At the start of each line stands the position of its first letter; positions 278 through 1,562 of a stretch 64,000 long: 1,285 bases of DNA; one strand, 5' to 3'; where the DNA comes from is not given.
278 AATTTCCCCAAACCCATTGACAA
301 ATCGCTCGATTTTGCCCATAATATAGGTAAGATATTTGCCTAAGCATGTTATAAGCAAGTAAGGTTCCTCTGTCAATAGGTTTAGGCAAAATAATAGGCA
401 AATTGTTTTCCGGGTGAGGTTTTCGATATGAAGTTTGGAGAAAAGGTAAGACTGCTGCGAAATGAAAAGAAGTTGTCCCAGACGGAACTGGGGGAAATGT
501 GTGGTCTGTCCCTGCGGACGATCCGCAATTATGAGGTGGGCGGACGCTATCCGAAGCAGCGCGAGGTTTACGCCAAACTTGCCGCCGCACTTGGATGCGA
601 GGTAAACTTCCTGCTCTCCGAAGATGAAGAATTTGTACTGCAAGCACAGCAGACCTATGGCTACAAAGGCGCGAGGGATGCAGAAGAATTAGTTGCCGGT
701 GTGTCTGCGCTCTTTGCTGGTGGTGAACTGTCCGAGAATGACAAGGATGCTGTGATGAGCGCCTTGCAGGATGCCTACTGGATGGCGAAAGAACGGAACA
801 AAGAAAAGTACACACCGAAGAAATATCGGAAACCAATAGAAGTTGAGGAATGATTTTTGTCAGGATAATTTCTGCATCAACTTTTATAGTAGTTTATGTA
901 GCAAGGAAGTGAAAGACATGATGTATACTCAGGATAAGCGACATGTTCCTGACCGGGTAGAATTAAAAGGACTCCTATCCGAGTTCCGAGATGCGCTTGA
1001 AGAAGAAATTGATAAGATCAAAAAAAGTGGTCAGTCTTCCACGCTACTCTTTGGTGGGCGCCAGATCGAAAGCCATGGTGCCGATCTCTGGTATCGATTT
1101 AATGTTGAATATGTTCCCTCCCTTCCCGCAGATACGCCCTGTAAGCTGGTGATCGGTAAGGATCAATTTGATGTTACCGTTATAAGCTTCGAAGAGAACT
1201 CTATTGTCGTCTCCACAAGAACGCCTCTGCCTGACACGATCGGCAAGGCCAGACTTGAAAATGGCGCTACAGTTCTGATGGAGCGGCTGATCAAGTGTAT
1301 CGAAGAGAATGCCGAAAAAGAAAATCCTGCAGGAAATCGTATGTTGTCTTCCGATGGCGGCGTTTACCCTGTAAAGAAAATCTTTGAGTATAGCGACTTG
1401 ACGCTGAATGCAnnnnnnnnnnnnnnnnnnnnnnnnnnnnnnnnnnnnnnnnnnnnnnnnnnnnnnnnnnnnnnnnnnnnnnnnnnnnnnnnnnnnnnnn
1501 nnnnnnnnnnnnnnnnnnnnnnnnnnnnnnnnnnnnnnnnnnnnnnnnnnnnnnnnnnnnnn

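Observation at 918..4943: Mokosh type II-like single-polypeptide helicase-PLD nuclease with an unusually long coiled-coil insert and zinc-ribbon tail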

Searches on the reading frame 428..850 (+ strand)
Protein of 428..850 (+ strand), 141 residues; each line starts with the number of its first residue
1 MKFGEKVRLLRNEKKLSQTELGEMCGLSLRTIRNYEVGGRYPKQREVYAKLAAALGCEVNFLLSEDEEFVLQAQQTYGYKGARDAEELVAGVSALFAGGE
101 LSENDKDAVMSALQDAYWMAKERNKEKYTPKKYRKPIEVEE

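Call 3: search_protein_families(library=pfam, proteins=[window:428-850:+], max_evalue=0.1)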
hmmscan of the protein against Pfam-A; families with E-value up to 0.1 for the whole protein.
window:428-850:+ (141 aa): 10 families
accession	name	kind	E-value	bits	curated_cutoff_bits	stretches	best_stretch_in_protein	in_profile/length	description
PF01381.28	HTH_3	-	1.1e-10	41.8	23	1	8-61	2-54/55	Helix-turn-helix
PF13560.12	HTH_31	-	3.1e-08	34.2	27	1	3-57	2-56/64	Helix-turn-helix domain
PF12844.13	HTH_19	-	6.2e-06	26.5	30.2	1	4-58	1-54/64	Helix-turn-helix domain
PF08279.18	HTH_11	-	0.006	16.9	25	1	8-35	7-35/55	HTH domain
PF13412.12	HTH_24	-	0.0061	16.6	21.9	1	8-34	10-36/48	Winged helix-turn-helix DNA-binding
PF04545.22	Sigma70_r4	-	0.009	15.9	24.1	1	10-36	15-41/50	Sigma-70, region 4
PF00376.29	MerR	-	0.01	16.1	28.2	1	20-36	4-20/38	MerR family regulatory protein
PF20125.4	DUF6515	-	0.036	14.4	24.9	1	34-82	69-117/179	Family of unknown function (DUF6515)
PF13384.12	HTH_23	-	0.067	13.5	24.6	0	7-34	11-36/50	Homeodomain-like domain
PF13404.12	HTH_AsnC-type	-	0.098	12.9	27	0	8-33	10-35/42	AsnC-type helix-turn-helix domain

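Call 4: search_protein_families(library=padloc, proteins=[window:428-850:+], max_evalue=0.1)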
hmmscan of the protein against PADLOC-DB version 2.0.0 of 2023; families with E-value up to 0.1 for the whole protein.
window:428-850:+ (141 aa): 18 families
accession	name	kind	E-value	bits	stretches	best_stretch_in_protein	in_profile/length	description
PDLC04142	capH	-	1.6e-10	39.9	1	1-111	5-93/103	capH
PDLC03949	RmrA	-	1.7e-09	35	1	5-74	5-73/363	-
PDLC03954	RmrA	-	3.2e-07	27.6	1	4-73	12-80/380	-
PDLC03952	RmrA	-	4.6e-07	27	1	7-72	27-91/395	-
PDLC03946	RmrA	-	5.7e-07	26.6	1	5-98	5-97/357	-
PDLC03951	RmrA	-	1.9e-06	25.1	1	5-65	11-70/400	-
PDLC02926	HTH_VI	-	2.6e-06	25.6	1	3-67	2-65/92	-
PDLC03947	RmrA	-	5.7e-05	20.1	1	4-68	13-76/383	-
PDLC04133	mad1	-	0.0001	20.5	1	11-45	1-35/60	mads_1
PDLC03665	Control_protein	-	0.00016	19.9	1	2-63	8-69/77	control protein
PDLC03945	RmrA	-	0.00038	17.7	1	1-68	1-67/394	-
PDLC03664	Control_protein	-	0.00047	18.6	1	1-58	12-68/74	control protein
PDLC03955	RmrA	-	0.002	15.4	1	7-65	25-82/371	-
PDLC03944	RmrA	-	0.0028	14.8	1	4-77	8-79/384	-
PDLC03948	RmrA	-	0.0033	14.3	1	4-66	10-71/397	-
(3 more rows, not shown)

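Call 5: search_protein_families(library=ncbifam, proteins=[window:428-850:+], max_evalue=0.1)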
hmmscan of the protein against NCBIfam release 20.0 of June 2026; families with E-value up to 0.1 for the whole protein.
window:428-850:+ (141 aa): 15 families
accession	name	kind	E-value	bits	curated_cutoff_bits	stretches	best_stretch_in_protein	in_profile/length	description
NF041951.1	phage_RstR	subfamily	8.1e-12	45.4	80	1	1-69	1-68/108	RstR family transcriptional repressor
NF007257.0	PRK09706.1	subfamily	7.4e-07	29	101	1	3-71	6-73/135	transcriptional repressor DicA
TIGR03070.1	couple_hipB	subfamily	3e-06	27.1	71.65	1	2-57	2-56/58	type II toxin-antitoxin system Y4mF family antitoxin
NF006015.0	PRK08154.1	subfamily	7.8e-05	22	204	1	2-74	30-101/314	anaerobic benzoate catabolism transcriptional regulator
NF047948.1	male_kill_WMK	equivalog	0.00012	21.7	300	1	2-67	5-69/300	WO male-killing family protein Wmk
NF003162.0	PRK04140.1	equivalog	0.00019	20.6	263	1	4-57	128-180/317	transcriptional regulator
NF038139.1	Reg_Aceta_RamB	equivalog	0.00031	19.5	700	1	4-70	4-69/465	acetate metabolism transcriptional regulator RamB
NF052239.1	antitox_spr1629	equivalog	0.00035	19.8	335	1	1-68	1-67/377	spr1629 family repressor/antitoxin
TIGR03830.1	CxxCG_CxxCG_HTH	subfamily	0.00052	19.8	61.8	1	4-42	67-105/127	type II TA system antitoxin MqsA family protein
TIGR00270.2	TIGR00270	equivalog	0.0024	17.7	110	1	3-59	76-131/159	multiprotein bridging factor aMBF1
NF041265.1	NadS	equivalog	0.0051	17.1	60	1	6-52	34-78/94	NadS family protein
NF047542.1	telomere_Tap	equivalog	0.0068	15.2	600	1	6-58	22-75/695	telomere-associated protein Tap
NF040522.1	VC1465_fam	subfamily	0.013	15.6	70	1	11-38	5-32/111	VC1465 family Xer recombination activation factor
NF007271.0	PRK09726.1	equivalog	0.047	13.7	79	0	5-37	15-47/88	type II toxin-antitoxin system antitoxin HipB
NF041575.1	antitoxPezA_Strep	equivalog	0.091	12.7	290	0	4-38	3-37/158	type II toxin-antitoxin system antitoxin PezA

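Call 79: search_protein_families(library=phrogs, proteins=[window:428-850:+], max_evalue=0.001)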
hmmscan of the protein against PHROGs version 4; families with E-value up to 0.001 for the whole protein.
window:428-850:+ (141 aa): 16 families
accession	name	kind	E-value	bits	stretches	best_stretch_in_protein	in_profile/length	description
phrog_8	-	transcription regulation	3.3e-14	54.1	1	1-109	75-155/346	transcriptional regulator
phrog_5823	-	transcription regulation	6.8e-12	46.2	1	1-71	5-75/404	transcriptional regulator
phrog_4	-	transcription regulation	7.7e-11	42.6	1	1-68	131-197/400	transcriptional repressor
phrog_3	-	transcription regulation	1.3e-10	42.6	1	1-76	87-161/430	transcriptional repressor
phrog_2439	-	transcription regulation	6.4e-09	36.1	1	4-75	9-77/367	transcriptional regulator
phrog_2328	-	transcription regulation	1.8e-08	35.2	1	3-67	16-79/128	transcriptional repressor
phrog_2967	-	transcription regulation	3.6e-07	31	1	2-70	10-77/225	transcriptional regulator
phrog_1373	-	transcription regulation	7.3e-07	30.3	1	3-76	64-136/166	transcriptional regulator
phrog_4836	-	transcription regulation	2.2e-06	28.4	1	3-70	76-142/194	CII-like regulator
phrog_2104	-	unknown function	2.4e-06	28.7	1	5-44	42-81/103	-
phrog_7241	-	transcription regulation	2.5e-06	28.6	1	6-63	65-121/122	transcriptional regulator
phrog_147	-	transcription regulation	1.8e-05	26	1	1-47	3-50/100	transcriptional regulator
phrog_5119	-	unknown function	0.00023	22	1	4-38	55-89/152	-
phrog_7950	-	transcription regulation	0.00052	21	1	5-36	10-41/68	transcriptional repressor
phrog_4583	-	transcription regulation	0.00066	20.7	1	6-68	14-75/81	transcriptional repressor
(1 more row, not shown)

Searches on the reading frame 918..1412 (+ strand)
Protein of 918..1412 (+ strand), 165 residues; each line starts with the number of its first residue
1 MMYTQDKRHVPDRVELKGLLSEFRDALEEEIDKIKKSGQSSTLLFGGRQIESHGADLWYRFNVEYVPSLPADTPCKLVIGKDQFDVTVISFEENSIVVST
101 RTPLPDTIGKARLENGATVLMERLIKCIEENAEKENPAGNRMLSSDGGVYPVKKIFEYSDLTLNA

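Call 14: search_protein_families(library=padloc, proteins=[window:918-1412:+], max_evalue=0.01)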
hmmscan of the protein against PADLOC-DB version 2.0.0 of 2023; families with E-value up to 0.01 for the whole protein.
window:918-1412:+ (165 aa): 0 families

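Call 15: search_protein_families(library=pfam, proteins=[window:918-1412:+], max_evalue=1)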
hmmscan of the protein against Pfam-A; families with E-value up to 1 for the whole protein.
window:918-1412:+ (165 aa): 0 families
